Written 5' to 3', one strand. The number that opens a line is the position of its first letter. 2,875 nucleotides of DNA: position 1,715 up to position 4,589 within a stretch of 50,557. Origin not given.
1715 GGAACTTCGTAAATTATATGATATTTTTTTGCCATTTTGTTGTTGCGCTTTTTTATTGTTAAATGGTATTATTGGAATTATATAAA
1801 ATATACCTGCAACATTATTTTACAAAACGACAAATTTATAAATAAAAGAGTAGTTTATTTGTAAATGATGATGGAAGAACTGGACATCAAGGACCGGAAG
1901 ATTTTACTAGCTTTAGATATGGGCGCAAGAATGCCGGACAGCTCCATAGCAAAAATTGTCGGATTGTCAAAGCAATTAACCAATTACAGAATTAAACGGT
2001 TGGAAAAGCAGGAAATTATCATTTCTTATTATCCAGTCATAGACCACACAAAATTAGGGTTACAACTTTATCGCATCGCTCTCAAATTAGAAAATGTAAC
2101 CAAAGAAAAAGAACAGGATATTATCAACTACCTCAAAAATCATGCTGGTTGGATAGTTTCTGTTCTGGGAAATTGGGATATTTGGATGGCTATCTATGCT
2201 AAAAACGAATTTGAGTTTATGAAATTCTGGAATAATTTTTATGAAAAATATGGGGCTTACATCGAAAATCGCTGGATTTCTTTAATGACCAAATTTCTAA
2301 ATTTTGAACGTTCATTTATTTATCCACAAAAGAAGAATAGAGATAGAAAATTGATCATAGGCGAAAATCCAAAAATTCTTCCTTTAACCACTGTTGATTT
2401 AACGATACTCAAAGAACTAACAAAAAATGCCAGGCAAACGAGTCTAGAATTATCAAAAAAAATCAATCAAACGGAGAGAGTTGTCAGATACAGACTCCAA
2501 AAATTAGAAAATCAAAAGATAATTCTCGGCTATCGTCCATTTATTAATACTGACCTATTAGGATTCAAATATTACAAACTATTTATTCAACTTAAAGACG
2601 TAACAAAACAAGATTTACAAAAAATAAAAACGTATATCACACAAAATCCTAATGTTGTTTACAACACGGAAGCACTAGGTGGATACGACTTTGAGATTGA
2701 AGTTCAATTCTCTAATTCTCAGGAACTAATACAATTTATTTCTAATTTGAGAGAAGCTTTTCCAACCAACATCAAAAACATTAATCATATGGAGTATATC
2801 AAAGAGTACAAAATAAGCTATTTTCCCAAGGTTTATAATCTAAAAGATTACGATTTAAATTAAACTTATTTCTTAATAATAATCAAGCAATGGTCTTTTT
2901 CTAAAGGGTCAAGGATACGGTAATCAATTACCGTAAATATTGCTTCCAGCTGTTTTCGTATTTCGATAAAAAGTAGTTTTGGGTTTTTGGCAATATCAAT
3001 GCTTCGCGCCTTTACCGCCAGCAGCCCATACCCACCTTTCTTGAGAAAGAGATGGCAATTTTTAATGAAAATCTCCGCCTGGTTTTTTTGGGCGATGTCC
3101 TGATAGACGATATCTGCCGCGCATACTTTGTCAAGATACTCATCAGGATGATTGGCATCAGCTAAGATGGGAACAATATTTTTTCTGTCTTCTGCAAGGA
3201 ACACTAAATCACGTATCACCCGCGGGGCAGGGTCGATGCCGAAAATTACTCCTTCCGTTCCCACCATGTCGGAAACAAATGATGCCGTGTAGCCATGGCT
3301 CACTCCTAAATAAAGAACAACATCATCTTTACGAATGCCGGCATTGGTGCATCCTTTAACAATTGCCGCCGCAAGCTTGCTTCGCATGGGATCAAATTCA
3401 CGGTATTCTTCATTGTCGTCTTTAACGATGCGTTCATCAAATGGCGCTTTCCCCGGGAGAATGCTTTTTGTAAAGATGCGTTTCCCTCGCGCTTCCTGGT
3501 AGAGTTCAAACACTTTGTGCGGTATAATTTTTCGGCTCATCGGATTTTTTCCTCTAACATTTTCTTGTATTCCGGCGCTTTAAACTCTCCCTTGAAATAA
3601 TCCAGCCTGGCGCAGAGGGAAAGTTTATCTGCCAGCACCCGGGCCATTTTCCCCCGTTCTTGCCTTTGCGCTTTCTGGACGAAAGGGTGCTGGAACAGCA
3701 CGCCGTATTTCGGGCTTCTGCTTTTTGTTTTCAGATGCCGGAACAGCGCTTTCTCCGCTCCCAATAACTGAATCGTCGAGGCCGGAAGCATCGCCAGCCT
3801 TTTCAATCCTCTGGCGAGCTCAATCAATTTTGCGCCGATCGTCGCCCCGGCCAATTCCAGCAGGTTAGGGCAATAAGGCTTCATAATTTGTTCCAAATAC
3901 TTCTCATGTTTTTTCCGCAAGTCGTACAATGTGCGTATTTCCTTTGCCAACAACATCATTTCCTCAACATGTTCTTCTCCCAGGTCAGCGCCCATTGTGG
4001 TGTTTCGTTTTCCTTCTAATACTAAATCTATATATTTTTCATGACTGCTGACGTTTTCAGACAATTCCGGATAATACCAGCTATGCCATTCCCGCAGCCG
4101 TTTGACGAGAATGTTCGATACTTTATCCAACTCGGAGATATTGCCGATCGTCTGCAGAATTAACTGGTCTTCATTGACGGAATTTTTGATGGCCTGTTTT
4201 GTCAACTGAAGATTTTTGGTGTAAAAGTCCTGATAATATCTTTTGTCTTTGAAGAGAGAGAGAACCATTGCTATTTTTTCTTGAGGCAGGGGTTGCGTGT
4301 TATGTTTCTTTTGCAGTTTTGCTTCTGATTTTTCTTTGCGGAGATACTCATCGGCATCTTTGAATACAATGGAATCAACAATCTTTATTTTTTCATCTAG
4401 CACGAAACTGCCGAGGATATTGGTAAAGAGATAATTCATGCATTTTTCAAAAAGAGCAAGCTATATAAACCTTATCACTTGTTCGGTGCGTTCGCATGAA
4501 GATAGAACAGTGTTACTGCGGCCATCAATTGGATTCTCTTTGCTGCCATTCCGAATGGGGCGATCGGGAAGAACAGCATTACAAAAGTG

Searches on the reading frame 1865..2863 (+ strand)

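Call 81: search_protein_families(library=pfam, proteins=[window:1865-2863:+], max_evalue=0.001)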
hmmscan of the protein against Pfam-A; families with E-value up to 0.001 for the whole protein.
window:1865-2863:+ (332 aa): 4 families
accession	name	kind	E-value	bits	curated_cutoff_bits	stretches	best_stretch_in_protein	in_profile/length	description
PF13412.12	HTH_24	-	1.1e-18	66.9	21.9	2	6-52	1-47/48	Winged helix-turn-helix DNA-binding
PF13404.12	HTH_AsnC-type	-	1e-16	60.8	27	2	6-47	1-42/42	AsnC-type helix-turn-helix domain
PF12840.13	HTH_20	-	4.8e-05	23.7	27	0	181-219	9-47/51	Helix-turn-helix domain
PF01037.27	AsnC_trans_reg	-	4.9e-05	23.6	25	0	248-296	8-57/73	Lrp/AsnC ligand binding domain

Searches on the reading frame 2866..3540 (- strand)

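Call 81: search_protein_families(library=pfam, proteins=[window:2866-3540:-], max_evalue=0.001)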
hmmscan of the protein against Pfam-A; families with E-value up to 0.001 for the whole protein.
window:2866-3540:- (224 aa): 1 family
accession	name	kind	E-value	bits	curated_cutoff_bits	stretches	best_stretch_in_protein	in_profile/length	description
PF01269.23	Fibrillarin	-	2.1e-71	240.1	27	1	9-223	9-224/227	Fibrillarin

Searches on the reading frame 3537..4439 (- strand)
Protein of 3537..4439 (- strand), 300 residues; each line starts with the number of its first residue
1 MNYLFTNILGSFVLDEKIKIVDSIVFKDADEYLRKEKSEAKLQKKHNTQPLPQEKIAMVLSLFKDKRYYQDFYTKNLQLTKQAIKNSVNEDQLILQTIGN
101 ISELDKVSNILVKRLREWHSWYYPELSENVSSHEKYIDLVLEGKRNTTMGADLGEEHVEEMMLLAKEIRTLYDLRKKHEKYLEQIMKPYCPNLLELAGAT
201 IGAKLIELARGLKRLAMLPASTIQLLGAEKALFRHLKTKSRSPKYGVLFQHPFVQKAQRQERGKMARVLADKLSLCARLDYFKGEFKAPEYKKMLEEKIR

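Call 81: search_protein_families(library=pfam, proteins=[window:3537-4439:-], max_evalue=0.001)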
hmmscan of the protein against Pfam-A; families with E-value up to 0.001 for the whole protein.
window:3537-4439:- (300 aa): 1 family
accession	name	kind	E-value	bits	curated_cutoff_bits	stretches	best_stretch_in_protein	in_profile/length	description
PF01798.23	Nop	-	5.2e-54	183.6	25.4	2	148-299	73-226/228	snoRNA binding domain, fibrillarin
